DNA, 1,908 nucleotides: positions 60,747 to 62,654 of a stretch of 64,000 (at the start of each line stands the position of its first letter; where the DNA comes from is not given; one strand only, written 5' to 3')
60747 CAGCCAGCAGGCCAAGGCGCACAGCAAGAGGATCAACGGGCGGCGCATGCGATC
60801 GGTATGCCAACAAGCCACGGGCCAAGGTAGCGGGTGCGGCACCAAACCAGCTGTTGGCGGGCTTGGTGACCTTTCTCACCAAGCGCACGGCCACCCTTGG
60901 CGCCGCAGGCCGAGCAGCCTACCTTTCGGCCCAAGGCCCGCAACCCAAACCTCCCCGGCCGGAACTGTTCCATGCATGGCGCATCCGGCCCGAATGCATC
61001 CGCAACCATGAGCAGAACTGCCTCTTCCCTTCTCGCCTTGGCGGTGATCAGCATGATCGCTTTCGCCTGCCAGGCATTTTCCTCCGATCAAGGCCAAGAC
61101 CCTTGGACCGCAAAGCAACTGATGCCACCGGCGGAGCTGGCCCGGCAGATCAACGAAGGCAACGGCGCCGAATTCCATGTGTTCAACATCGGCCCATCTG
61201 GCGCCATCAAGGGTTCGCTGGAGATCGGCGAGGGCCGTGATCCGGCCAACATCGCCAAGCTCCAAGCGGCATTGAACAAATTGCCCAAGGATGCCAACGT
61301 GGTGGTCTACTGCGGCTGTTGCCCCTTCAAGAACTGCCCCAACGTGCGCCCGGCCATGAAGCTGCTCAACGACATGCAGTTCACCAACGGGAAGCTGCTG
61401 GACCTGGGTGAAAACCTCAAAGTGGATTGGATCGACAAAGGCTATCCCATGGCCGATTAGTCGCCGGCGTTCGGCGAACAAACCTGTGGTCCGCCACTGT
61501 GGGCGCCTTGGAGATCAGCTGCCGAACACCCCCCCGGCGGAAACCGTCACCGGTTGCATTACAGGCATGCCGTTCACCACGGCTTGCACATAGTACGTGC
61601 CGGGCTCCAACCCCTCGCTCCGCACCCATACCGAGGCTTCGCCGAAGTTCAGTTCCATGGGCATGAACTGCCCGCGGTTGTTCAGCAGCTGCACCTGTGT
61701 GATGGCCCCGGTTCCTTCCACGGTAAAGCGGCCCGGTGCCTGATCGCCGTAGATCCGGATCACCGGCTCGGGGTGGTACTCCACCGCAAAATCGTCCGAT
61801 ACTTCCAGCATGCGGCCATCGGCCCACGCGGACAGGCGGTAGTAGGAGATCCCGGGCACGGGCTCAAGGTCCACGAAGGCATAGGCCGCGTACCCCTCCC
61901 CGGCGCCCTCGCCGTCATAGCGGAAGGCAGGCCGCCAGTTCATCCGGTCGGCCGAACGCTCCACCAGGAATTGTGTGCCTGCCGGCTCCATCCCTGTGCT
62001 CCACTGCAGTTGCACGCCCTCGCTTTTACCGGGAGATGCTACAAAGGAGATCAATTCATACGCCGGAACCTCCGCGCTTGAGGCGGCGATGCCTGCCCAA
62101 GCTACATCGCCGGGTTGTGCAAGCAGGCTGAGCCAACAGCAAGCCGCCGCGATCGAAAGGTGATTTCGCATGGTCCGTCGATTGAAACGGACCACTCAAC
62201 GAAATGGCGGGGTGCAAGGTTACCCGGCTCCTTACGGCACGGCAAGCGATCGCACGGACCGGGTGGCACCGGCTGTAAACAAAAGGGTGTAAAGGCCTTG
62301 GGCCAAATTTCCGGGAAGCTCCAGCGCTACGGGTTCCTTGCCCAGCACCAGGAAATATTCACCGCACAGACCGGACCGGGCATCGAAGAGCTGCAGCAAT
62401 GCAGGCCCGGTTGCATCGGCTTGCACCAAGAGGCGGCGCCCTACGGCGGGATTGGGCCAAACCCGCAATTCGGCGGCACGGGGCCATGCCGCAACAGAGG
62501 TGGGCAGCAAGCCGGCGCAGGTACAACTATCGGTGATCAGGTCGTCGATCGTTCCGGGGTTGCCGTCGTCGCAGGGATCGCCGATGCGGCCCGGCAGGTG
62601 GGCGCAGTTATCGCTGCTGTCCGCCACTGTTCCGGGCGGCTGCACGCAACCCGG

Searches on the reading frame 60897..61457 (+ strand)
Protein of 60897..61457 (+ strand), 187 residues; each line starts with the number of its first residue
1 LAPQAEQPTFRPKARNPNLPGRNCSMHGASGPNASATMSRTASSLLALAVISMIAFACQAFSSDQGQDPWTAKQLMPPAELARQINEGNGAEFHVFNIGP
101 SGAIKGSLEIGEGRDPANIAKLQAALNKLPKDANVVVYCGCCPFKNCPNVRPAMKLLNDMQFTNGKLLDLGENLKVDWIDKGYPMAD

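Call 4: search_protein_families(library=pfam, proteins=[window:60897-61457:+], max_evalue=0.01)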
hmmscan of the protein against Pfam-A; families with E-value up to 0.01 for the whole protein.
window:60897-61457:+ (187 aa): 0 families

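Call 5: search_protein_families(library=ncbifam, proteins=[window:60897-61457:+], max_evalue=10)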
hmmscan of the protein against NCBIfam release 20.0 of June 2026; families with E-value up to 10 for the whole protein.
window:60897-61457:+ (187 aa): 2 families
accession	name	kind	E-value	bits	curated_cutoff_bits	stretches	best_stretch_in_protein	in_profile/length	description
NF041203.1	rhodanese_LYCAU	equivalog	0.00084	19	115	1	120-185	64-123/126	rhodanese-related (seleno)protein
NF045730.1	VlpC_Nterm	exception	0.057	13.6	160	1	43-70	15-42/87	variant surface lipoprotein VlpC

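Call 6: search_protein_families(library=pfam, proteins=[window:60897-61457:+], max_evalue=10)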
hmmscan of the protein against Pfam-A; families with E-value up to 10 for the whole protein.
window:60897-61457:+ (187 aa): 1 family
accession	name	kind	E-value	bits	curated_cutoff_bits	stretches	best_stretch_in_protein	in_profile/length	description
PF00581.25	Rhodanese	-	0.027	15.4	22.2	1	102-140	28-69/102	Rhodanese-like domain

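Call 54: search_protein_families(library=padloc, proteins=[window:60972-61457:+], max_evalue=0.01)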
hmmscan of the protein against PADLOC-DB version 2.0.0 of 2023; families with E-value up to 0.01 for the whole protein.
window:60972-61457:+ (162 aa): 0 families

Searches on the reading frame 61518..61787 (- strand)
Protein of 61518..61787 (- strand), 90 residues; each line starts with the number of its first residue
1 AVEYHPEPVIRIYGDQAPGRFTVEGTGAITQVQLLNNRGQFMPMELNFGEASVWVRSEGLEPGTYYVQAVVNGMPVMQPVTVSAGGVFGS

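Call 44: search_protein_families(library=pfam, proteins=[window:61518-61787:-], max_evalue=1)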
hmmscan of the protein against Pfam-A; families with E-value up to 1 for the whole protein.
window:61518-61787:- (90 aa): 1 family
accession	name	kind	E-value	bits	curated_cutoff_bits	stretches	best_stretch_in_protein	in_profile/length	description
PF01357.27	Expansin_C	-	0.057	14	24.6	1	23-63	19-57/78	Expansin C-terminal domain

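Call 45: search_protein_families(library=ncbifam, proteins=[window:61518-61787:-], max_evalue=1)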
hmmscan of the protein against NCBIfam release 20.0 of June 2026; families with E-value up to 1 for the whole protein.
window:61518-61787:- (90 aa): 1 family
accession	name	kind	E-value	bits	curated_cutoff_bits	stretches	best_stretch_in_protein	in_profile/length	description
TIGR04183.1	Por_Secre_tail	domain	0.0031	17.5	23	1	24-72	15-61/72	T9SS type A sorting domain-containing protein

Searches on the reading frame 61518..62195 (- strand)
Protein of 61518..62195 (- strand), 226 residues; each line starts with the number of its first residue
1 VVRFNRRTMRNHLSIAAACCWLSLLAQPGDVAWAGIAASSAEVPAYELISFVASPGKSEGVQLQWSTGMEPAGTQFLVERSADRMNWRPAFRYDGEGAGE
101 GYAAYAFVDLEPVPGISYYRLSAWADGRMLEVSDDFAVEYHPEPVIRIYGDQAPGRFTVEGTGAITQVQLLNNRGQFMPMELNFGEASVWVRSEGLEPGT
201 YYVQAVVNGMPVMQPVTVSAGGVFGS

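Call 4: search_protein_families(library=pfam, proteins=[window:61518-62195:-], max_evalue=0.01)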
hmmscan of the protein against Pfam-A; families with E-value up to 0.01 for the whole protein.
window:61518-62195:- (226 aa): 0 families

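Call 5: search_protein_families(library=ncbifam, proteins=[window:61518-62195:-], max_evalue=10)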
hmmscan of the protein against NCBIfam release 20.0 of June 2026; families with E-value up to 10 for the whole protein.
window:61518-62195:- (226 aa): 1 family
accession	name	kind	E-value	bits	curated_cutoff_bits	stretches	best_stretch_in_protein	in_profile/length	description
TIGR04183.1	Por_Secre_tail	domain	0.02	14.9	23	1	161-208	16-61/72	T9SS type A sorting domain-containing protein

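Call 6: search_protein_families(library=pfam, proteins=[window:61518-62195:-], max_evalue=10)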
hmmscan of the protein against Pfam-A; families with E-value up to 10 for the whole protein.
window:61518-62195:- (226 aa): 1 family
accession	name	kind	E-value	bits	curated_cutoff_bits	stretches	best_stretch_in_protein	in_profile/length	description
PF14686.12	fn3_3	-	0.14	12.4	24.4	1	192-222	38-71/75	Polysaccharide lyase family 4, domain II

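Call 54: search_protein_families(library=padloc, proteins=[window:61518-62171:-], max_evalue=0.01)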
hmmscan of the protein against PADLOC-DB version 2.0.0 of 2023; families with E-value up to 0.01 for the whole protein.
window:61518-62171:- (218 aa): 0 families

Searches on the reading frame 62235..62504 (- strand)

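Call 44: search_protein_families(library=pfam, proteins=[window:62235-62504:-], max_evalue=1)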
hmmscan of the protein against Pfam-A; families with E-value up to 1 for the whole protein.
window:62235-62504:- (90 aa): 0 families

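Call 45: search_protein_families(library=ncbifam, proteins=[window:62235-62504:-], max_evalue=1)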
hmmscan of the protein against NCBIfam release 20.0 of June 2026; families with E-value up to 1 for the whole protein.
window:62235-62504:- (90 aa): 1 family
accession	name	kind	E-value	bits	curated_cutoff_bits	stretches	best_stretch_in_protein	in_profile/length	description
TIGR04183.1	Por_Secre_tail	domain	0.11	12.5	23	1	15-80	1-62/72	T9SS type A sorting domain-containing protein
